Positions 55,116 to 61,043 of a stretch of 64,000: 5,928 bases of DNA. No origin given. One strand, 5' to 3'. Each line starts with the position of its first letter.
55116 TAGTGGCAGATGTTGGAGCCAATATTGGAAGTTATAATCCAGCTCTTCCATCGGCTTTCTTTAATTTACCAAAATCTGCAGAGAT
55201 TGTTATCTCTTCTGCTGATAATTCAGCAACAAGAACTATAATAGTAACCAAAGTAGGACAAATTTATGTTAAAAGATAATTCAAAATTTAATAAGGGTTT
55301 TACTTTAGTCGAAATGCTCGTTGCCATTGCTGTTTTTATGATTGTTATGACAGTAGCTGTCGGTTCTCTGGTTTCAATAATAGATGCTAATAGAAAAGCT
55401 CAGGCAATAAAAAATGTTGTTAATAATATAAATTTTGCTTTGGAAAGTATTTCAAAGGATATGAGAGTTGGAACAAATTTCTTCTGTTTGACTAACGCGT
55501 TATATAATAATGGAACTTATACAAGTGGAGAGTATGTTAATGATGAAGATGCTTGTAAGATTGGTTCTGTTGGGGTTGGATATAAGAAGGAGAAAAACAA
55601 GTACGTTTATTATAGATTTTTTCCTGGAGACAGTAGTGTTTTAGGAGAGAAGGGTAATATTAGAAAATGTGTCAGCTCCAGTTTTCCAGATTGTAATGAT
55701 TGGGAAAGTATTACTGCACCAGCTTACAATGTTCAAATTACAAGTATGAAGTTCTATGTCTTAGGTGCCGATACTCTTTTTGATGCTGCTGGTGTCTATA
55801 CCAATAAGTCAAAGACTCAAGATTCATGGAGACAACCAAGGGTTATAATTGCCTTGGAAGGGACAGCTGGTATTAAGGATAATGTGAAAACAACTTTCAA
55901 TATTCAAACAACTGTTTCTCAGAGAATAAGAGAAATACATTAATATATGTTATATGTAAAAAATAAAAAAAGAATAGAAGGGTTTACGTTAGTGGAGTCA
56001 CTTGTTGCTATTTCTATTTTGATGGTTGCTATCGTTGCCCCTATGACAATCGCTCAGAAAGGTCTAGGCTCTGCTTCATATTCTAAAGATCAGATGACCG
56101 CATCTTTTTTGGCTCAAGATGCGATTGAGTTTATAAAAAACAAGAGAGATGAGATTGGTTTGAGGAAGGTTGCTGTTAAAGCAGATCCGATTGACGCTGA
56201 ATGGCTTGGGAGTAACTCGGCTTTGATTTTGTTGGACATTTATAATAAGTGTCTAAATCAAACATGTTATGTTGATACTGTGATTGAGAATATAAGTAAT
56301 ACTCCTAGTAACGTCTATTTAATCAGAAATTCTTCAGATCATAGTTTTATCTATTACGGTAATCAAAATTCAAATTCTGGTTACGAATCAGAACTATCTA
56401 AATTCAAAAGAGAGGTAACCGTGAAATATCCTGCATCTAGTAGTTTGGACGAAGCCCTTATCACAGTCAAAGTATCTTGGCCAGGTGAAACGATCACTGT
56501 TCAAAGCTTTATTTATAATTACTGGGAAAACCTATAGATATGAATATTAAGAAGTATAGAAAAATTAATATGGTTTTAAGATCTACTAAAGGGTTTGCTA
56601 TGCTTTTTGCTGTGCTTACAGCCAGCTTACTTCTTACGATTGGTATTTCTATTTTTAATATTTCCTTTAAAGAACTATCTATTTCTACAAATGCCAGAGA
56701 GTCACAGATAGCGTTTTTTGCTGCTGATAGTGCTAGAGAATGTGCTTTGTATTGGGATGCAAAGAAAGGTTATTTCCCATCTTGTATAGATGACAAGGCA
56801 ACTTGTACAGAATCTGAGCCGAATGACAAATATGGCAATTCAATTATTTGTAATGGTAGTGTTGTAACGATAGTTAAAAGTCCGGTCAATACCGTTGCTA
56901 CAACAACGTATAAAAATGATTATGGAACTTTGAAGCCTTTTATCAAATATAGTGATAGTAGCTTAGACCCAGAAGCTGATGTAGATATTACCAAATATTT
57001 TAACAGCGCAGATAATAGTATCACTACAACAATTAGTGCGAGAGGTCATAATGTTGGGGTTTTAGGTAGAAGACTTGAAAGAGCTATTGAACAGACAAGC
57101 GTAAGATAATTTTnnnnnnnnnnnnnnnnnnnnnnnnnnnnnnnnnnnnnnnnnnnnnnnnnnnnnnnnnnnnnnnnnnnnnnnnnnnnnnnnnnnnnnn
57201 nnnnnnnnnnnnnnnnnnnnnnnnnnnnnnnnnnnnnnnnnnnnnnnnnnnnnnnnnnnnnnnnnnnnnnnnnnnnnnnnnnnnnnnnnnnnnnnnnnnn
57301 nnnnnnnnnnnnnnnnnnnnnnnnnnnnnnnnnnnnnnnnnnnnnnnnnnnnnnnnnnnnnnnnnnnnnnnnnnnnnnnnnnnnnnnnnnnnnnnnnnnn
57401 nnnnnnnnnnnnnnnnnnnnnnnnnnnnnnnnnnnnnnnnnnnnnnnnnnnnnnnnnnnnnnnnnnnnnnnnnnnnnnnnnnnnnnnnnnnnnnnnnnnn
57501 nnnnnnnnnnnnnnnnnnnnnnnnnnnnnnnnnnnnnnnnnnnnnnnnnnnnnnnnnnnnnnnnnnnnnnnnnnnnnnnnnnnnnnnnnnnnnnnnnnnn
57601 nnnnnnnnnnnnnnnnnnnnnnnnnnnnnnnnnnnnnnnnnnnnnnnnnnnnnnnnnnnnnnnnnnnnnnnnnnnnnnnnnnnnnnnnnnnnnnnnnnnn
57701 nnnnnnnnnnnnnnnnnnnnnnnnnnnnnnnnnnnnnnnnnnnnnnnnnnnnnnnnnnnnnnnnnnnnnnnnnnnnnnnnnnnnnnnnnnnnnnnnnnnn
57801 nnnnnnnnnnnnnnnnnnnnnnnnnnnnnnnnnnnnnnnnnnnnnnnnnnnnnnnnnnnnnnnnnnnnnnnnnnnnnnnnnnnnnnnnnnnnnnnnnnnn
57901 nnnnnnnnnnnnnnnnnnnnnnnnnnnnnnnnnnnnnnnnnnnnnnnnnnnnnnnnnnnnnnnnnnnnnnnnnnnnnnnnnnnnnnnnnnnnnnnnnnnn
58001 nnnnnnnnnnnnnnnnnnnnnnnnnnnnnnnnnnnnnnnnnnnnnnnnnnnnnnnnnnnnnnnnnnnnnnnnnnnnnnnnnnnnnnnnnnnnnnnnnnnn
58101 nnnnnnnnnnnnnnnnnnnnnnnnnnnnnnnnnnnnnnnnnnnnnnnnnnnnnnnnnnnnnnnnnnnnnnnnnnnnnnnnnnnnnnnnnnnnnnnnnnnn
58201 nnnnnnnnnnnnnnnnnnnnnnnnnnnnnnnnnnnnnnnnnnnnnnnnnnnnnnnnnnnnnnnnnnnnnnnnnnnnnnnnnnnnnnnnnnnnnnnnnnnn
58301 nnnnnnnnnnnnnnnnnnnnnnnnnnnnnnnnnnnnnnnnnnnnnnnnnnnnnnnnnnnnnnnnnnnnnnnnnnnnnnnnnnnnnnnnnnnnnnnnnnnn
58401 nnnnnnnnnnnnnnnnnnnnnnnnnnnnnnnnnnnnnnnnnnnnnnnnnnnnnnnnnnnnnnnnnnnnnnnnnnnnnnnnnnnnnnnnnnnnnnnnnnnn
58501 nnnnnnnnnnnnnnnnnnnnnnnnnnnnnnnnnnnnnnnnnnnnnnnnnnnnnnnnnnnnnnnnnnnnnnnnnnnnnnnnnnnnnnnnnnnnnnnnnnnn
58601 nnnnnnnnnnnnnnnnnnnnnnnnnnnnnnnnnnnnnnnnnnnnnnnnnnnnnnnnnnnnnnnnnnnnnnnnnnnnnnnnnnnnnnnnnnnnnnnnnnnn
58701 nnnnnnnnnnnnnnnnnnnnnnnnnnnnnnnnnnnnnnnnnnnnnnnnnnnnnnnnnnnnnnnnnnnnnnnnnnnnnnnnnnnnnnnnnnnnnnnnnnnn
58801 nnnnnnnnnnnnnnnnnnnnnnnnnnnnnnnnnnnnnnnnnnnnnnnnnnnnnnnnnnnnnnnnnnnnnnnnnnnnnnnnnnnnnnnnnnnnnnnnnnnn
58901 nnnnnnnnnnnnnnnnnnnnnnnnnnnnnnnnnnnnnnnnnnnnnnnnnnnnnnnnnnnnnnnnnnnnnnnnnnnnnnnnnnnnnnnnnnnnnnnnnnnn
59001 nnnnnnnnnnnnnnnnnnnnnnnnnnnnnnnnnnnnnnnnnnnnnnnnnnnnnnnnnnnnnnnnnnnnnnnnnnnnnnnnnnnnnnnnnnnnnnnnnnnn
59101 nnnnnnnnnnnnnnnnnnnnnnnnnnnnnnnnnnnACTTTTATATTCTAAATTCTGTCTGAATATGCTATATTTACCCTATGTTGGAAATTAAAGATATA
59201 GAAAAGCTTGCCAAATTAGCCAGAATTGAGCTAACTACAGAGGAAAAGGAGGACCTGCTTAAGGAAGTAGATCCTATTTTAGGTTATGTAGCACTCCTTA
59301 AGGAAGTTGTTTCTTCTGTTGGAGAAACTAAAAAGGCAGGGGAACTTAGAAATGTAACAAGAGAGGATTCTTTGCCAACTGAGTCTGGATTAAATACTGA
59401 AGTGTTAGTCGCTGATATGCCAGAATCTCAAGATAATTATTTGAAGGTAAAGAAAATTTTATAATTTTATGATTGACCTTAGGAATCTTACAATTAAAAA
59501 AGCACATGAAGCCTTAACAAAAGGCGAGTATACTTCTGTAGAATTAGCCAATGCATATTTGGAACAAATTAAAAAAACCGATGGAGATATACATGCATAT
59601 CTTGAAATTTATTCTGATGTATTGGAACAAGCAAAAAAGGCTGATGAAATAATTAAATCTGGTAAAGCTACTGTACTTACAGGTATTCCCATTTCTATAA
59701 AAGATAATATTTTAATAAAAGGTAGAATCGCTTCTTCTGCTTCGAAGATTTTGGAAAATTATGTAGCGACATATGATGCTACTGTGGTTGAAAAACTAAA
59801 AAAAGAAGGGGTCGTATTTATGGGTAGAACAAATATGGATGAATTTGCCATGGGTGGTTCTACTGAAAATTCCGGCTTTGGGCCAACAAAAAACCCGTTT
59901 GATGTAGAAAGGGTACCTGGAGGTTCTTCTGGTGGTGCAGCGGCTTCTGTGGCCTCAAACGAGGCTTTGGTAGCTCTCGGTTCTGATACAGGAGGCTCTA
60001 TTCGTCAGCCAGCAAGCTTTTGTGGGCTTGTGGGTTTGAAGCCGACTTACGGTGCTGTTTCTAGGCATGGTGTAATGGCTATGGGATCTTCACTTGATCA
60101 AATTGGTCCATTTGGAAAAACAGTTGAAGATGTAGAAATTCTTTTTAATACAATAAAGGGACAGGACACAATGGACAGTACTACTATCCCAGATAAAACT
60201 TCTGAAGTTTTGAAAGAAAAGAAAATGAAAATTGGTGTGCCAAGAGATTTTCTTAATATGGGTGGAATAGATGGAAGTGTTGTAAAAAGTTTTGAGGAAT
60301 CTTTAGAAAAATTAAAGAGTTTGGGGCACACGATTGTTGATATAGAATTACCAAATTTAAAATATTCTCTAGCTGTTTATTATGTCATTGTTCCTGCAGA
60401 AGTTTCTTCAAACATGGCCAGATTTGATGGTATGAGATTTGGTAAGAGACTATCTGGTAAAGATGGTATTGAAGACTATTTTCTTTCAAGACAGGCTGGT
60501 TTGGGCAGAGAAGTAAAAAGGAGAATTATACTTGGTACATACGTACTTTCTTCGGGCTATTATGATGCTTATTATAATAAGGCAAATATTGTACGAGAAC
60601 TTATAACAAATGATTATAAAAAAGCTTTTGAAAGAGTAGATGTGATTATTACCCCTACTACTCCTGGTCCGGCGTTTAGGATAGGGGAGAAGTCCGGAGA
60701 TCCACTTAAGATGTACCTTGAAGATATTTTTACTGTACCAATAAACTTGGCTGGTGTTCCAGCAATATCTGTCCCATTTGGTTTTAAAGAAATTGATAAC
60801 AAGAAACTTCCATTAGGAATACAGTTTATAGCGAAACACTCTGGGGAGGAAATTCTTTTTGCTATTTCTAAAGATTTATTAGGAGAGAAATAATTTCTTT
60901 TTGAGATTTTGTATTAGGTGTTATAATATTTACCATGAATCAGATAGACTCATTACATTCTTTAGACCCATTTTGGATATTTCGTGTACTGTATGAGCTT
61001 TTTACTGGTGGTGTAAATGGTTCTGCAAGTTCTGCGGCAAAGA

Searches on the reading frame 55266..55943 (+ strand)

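Call 4: search_protein_families(library=pfam, proteins=[window:55266-55943:+], max_evalue=1)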
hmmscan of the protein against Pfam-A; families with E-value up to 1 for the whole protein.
window:55266-55943:+ (225 aa): 5 families
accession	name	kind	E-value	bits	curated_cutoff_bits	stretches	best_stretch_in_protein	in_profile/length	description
PF07963.17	N_methyl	-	6.6e-09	35.4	21.2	1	9-31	4-26/27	Prokaryotic N-terminal methylation motif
PF03579.19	SHP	-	0.0017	18.4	27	1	5-41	11-47/65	Small hydrophobic protein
PF10462.15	Peptidase_M66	-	0.023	14.1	20.6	1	38-88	123-174/306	Peptidase M66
PF11773.13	ComGE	-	0.14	12.5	25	1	14-64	2-52/82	Competence system putative prepilin ComGE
PF11846.14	Wzy_C_2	-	0.29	11.5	28.5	1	10-84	46-120/191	Virulence factor membrane-bound polymerase, C-terminal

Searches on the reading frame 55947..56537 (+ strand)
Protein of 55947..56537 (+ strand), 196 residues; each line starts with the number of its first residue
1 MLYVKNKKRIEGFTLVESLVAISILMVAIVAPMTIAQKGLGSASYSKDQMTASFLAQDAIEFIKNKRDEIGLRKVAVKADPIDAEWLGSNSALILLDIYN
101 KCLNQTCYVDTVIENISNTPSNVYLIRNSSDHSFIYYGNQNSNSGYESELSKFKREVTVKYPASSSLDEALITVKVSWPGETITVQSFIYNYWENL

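Call 4: search_protein_families(library=pfam, proteins=[window:55947-56537:+], max_evalue=1)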
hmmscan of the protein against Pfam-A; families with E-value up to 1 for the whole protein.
window:55947-56537:+ (196 aa): 1 family
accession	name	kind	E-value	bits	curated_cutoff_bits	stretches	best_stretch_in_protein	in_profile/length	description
PF07963.17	N_methyl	-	2.9e-05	23.9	21.2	1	8-31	2-25/27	Prokaryotic N-terminal methylation motif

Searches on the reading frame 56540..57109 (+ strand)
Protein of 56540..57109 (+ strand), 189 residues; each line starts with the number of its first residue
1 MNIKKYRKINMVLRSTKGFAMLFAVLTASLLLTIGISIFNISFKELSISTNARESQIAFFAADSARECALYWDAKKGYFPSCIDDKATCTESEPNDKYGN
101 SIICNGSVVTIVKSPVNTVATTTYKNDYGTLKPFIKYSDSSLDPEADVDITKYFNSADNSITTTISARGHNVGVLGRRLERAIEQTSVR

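Call 4: search_protein_families(library=pfam, proteins=[window:56540-57109:+], max_evalue=1)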
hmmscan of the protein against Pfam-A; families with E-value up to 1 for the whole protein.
window:56540-57109:+ (189 aa): 1 family
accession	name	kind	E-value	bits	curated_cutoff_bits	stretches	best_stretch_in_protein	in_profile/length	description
PF14341.11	PilX_N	-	0.062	13.7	25.5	1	25-65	10-49/51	PilX N-terminal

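Call 8: search_protein_families(library=ncbifam, proteins=[window:56540-57109:+], max_evalue=0.1)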
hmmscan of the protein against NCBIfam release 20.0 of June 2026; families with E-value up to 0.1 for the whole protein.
window:56540-57109:+ (189 aa): 0 families

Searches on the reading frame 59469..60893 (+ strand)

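Call 19: search_protein_families(library=pfam, proteins=[window:59469-60893:+], max_evalue=0.01)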
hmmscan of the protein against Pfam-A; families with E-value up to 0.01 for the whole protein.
window:59469-60893:+ (474 aa): 1 family
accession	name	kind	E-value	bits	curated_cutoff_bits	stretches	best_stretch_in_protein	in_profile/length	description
PF01425.27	Amidase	-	1.4e-145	486.2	27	1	25-462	1-443/445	Amidase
